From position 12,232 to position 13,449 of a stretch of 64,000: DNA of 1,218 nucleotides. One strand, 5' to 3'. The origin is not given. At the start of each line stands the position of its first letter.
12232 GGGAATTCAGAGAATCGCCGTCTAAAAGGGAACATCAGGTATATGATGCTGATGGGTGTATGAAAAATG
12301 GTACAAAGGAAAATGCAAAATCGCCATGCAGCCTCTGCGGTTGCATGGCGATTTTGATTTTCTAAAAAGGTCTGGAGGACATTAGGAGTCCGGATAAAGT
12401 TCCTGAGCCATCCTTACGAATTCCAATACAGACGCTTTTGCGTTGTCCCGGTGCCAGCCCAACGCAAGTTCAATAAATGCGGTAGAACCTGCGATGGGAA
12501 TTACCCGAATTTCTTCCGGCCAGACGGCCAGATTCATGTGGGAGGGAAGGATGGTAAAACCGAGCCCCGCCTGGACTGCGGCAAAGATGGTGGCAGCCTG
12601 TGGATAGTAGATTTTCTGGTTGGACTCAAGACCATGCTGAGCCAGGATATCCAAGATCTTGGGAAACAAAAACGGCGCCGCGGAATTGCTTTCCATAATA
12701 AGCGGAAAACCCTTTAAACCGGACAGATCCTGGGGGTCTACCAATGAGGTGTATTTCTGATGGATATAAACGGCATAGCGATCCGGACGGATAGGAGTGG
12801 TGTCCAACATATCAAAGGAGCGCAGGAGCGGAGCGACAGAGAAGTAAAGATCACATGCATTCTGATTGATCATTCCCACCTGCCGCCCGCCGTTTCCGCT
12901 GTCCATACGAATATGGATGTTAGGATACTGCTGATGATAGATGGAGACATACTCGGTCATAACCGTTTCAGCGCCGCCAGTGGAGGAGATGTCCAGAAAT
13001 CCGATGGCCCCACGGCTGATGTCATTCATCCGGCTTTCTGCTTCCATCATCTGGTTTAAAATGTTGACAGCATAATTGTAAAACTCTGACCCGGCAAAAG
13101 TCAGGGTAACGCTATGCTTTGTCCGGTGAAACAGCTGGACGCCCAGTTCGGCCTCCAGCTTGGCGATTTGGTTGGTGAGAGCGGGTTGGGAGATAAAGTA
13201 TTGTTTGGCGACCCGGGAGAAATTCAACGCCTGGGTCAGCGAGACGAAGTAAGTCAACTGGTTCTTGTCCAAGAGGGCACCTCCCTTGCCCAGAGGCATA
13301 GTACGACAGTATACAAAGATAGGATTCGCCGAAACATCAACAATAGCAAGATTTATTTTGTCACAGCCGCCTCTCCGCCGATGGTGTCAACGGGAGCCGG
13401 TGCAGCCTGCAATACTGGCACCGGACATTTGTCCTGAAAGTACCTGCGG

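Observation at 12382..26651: Complete selenium-dependent molybdenum hydroxylase (labile selenium cofactor) gene set built around an orphan selD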

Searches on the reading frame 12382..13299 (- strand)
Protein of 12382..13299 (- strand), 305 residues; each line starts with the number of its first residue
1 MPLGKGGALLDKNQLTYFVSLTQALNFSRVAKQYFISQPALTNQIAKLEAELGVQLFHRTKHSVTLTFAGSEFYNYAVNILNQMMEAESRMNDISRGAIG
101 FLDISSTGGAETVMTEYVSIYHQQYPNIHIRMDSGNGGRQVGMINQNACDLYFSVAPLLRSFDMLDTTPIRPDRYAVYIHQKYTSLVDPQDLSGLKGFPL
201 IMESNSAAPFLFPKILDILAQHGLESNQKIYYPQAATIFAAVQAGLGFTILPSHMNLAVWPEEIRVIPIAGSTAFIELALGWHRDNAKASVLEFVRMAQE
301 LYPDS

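Call 4: search_protein_families(library=ncbifam, proteins=[window:12382-13299:-], max_evalue=0.00001)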
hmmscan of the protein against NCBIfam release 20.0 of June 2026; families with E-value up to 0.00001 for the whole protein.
window:12382-13299:- (305 aa): 49 families (the best 25 are shown)
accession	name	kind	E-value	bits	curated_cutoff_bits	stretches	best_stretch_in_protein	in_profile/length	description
NF045775.1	acetoin_reg_AlsR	exception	7.7e-35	120.8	430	1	14-299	5-289/290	acetoin biosynthesis transcriptional regulator AlsR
NF007385.0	PRK09906.1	equivalog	9.3e-33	113.6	356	1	14-302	5-291/296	DNA-binding transcriptional regulator HcaR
NF047520.1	trans_act_CidR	equivalog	2.1e-31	109.2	415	1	11-297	2-287/292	cidABC operon transcriptional activator CidR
NF040786.1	LysR_Sec_metab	equivalog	3.6e-31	108.3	250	1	11-275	2-270/298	selenium metabolism-associated LysR family transcriptional regulator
NF007439.0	PRK09986.1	equivalog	2.4e-25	89.5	290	1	14-296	11-292/296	LysR family transcriptional regulator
TIGR03339.1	phn_lysR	subfamily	4.6e-25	88.4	341.1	1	14-292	1-272/279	aminoethylphosphonate catabolism associated LysR family transcriptional regulator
NF008416.0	PRK11242.1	equivalog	5.7e-25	88.2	277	1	14-299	5-288/300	transcriptional regulator CynR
NF053705.1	TransRegGltCGpos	equivalog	2.6e-23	82.7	350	1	12-271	3-261/300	glutamate biosynthesis transcriptional regulator GltC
NF008722.0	PRK11716.1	equivalog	6.7e-23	81.1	246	1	10-157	1-149/293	HTH-type transcriptional activator IlvY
NF047711.1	PutUtilRegPtrR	equivalog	2.3e-21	76.1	400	1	11-297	2-281/283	putrescine utilization regulator PtrR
NF040710.1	benzoate_CatM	exception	8.4e-20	71.2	580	1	13-281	4-272/293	cis,cis-muconate-binding transcription regulator CatM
NF040709.1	benzoate_BenM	exception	1.7e-19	70.3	600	1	13-254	4-246/299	benzoate utilization transcription regulator BenM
NF007307.0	PRK09791.1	equivalog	3.7e-19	69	336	1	13-146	8-139/302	LysR family transcriptional regulator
NF008410.0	PRK11233.1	equivalog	1.2e-18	67.3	309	1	14-255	5-242/305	nitrogen assimilation transcriptional regulator NAC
NF008352.0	PRK11139.1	subfamily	1.5e-18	67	288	1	15-254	11-242/305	transcriptional regulator GcvA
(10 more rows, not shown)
